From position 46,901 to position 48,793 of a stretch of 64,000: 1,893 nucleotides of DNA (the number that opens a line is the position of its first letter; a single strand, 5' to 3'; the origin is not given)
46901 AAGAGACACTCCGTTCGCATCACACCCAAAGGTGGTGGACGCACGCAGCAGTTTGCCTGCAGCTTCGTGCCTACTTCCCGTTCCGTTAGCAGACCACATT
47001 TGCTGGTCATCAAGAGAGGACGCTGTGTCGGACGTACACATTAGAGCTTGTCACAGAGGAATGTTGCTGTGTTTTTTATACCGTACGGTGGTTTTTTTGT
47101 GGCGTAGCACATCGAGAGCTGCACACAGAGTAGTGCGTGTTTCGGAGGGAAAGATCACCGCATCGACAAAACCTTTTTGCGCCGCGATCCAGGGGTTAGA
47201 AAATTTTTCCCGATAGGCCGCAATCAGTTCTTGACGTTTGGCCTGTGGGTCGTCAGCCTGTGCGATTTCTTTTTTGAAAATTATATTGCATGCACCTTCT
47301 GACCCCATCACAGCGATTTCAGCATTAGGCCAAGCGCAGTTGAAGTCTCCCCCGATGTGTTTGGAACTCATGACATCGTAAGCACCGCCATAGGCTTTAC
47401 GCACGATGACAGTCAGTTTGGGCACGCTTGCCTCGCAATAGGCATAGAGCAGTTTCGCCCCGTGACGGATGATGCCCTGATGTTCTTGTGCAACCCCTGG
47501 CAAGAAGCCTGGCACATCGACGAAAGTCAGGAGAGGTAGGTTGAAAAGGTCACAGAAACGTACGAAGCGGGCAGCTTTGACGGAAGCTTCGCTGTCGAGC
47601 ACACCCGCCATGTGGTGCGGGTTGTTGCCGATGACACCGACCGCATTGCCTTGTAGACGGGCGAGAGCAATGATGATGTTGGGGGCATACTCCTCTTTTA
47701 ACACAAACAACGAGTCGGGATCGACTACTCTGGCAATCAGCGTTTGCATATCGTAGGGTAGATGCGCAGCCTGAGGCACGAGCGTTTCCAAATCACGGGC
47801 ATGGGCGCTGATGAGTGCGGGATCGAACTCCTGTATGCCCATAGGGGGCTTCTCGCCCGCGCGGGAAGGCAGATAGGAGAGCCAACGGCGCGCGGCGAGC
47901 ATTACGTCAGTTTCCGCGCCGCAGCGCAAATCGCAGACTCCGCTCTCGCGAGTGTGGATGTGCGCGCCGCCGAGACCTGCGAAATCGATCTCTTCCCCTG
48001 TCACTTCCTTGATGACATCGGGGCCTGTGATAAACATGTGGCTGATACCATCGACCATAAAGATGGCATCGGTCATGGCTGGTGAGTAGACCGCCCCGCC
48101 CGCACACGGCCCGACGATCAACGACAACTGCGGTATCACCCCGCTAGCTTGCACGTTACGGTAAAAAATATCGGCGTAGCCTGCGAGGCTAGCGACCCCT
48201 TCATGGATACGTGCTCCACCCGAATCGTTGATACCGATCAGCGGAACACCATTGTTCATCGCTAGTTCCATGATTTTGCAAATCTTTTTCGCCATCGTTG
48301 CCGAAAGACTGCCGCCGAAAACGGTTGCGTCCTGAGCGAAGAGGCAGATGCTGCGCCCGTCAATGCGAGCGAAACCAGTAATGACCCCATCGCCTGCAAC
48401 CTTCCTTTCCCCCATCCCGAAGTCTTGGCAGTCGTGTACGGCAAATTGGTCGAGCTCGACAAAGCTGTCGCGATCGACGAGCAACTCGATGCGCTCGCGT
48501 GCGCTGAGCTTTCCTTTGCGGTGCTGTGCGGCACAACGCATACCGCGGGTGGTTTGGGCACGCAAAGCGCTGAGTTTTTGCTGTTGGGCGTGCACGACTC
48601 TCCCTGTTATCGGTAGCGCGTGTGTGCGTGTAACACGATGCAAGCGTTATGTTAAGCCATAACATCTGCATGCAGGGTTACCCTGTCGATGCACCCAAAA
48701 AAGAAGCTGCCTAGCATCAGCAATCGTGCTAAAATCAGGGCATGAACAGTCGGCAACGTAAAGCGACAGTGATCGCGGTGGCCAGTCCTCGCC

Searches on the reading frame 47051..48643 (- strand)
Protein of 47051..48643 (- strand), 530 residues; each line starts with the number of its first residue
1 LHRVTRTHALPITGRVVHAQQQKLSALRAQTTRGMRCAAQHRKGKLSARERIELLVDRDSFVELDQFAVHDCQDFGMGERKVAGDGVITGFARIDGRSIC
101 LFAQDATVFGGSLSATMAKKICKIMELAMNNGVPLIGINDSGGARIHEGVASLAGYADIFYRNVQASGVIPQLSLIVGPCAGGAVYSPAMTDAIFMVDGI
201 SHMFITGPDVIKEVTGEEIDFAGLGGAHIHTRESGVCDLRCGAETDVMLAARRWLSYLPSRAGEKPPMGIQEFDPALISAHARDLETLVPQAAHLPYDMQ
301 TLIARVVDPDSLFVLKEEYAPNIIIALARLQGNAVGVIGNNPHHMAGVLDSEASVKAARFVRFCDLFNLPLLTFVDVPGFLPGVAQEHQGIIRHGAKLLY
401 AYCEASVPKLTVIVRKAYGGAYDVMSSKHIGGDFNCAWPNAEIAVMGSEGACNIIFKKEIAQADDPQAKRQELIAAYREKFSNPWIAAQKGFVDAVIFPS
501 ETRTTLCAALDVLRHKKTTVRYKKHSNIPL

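Call 84: search_protein_families(library=pfam, proteins=[window:47051-48643:-], max_evalue=0.00001)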
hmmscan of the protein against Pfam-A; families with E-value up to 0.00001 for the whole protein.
window:47051-48643:- (530 aa): 2 families
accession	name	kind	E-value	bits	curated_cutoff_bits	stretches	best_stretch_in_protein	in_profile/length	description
PF01039.27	Carboxyl_trans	-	3e-182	607.1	22.3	1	40-528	2-493/493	Carboxyl transferase domain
PF03255.19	ACCA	-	5e-12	46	23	1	323-461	94-236/310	Acetyl co-enzyme A carboxylase carboxyltransferase-like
